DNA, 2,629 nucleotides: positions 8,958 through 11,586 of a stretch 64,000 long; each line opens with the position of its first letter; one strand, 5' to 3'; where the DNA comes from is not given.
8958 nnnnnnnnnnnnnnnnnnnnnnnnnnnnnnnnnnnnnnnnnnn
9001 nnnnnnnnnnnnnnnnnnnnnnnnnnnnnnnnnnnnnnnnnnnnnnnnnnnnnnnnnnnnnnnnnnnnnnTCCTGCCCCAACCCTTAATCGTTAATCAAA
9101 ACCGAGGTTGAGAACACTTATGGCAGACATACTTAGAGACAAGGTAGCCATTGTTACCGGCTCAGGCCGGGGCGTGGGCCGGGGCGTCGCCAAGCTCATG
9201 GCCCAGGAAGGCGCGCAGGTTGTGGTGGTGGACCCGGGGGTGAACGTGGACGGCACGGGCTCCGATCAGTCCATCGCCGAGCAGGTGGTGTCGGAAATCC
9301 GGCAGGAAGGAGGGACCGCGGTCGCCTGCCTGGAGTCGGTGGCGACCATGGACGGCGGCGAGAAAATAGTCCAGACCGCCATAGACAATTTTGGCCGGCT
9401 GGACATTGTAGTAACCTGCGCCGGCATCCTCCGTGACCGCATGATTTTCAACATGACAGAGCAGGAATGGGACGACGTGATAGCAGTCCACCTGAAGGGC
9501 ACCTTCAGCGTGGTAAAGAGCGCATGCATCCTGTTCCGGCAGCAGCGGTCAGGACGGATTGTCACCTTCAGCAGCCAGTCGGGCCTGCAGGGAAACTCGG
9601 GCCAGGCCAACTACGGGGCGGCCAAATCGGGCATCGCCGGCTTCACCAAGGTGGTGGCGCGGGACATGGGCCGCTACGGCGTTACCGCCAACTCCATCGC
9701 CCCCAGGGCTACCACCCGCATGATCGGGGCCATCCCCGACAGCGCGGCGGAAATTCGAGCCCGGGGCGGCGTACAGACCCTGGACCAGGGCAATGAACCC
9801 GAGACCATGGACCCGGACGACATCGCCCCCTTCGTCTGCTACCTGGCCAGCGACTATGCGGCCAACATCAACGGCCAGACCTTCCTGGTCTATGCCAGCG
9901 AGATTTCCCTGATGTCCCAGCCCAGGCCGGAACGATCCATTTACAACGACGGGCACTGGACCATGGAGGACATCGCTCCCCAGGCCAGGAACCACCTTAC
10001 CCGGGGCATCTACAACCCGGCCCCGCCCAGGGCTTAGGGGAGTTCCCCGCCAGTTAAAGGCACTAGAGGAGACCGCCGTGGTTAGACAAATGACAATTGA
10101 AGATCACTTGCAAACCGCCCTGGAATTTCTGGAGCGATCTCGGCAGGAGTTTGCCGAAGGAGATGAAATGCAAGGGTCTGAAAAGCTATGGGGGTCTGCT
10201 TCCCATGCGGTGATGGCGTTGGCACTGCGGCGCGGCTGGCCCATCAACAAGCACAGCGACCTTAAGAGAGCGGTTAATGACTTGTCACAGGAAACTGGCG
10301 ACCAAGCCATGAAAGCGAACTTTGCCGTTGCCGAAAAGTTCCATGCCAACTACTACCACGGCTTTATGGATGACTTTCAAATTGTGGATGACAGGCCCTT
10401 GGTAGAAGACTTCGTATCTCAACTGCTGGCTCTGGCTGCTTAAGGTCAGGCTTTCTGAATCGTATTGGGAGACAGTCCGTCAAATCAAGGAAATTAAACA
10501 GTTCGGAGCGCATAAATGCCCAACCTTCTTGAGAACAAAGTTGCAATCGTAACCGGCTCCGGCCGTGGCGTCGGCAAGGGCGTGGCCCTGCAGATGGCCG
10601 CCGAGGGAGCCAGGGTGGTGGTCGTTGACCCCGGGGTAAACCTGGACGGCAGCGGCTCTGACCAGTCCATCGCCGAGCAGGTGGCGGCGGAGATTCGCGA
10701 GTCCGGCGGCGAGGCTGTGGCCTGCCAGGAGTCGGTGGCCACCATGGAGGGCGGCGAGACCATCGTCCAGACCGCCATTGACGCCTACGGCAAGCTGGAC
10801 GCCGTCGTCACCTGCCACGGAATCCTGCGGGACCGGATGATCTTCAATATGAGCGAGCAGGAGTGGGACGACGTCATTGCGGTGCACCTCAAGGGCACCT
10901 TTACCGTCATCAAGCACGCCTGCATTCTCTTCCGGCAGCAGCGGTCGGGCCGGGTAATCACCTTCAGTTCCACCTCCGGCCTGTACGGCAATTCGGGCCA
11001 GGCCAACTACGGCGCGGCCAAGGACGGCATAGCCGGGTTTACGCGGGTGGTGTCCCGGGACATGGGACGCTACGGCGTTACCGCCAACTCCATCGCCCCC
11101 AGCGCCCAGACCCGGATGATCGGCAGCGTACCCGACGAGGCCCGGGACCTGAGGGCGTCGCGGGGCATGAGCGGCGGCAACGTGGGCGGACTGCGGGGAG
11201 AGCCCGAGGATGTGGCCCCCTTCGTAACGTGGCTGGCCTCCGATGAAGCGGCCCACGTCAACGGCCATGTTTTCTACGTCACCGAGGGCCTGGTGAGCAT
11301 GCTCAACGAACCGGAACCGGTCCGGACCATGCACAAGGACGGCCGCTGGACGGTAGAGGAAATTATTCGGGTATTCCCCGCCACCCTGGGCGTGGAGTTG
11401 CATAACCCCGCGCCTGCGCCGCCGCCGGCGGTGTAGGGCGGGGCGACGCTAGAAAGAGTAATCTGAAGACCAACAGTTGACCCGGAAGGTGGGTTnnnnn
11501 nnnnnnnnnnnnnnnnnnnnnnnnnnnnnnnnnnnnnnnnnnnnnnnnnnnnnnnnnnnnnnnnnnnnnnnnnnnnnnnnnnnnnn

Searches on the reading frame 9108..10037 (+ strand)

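Call 16: search_protein_families(library=pfam, proteins=[window:9108-10037:+], max_evalue=0.01)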
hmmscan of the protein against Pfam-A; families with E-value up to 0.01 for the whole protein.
window:9108-10037:+ (309 aa): 3 families
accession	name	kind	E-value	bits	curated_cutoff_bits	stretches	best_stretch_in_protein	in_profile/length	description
PF00106.31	adh_short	-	1.4e-41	142.6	26.6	1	12-202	1-182/195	short chain dehydrogenase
PF13561.12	adh_short_C2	-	3e-40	138.7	27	1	21-261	6-231/236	Enoyl-(Acyl carrier protein) reductase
PF08659.16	KR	-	1.9e-20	74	22.6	1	15-182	4-162/180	KR domain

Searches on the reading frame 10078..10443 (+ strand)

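Call 16: search_protein_families(library=pfam, proteins=[window:10078-10443:+], max_evalue=0.01)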
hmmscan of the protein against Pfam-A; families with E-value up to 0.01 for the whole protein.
window:10078-10443:+ (121 aa): 2 families
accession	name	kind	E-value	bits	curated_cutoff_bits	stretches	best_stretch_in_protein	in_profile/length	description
PF05942.16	PaREP1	-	2.1e-13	50.6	24.4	1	10-112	2-114/115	Archaeal PaREP1/PaREP8 family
PF05168.19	HEPN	-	8.5e-05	23.1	22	1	8-81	2-76/117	HEPN domain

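Call 81: search_protein_families(library=padloc, proteins=[window:10078-10443:+], max_evalue=0.001)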
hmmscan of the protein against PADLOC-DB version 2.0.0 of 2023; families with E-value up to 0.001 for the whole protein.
window:10078-10443:+ (121 aa): 0 families

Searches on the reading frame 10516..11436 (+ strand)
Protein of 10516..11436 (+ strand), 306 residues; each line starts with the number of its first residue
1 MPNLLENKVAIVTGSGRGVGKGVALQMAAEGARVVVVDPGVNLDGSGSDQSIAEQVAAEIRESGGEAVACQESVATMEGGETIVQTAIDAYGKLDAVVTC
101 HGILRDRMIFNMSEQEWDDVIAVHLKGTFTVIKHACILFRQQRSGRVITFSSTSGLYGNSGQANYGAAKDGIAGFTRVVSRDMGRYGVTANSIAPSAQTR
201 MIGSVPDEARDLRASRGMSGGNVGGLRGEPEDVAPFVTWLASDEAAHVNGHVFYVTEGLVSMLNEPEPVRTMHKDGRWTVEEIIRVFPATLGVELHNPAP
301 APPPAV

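Call 16: search_protein_families(library=pfam, proteins=[window:10516-11436:+], max_evalue=0.01)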
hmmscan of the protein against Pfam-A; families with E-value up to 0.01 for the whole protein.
window:10516-11436:+ (306 aa): 3 families
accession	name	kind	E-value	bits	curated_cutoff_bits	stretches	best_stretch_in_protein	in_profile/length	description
PF13561.12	adh_short_C2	-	1.5e-39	136.4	27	1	17-259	6-235/236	Enoyl-(Acyl carrier protein) reductase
PF00106.31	adh_short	-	1.6e-38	132.6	26.6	1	8-197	1-181/195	short chain dehydrogenase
PF08659.16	KR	-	1.4e-18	67.9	22.6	1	11-178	4-162/180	KR domain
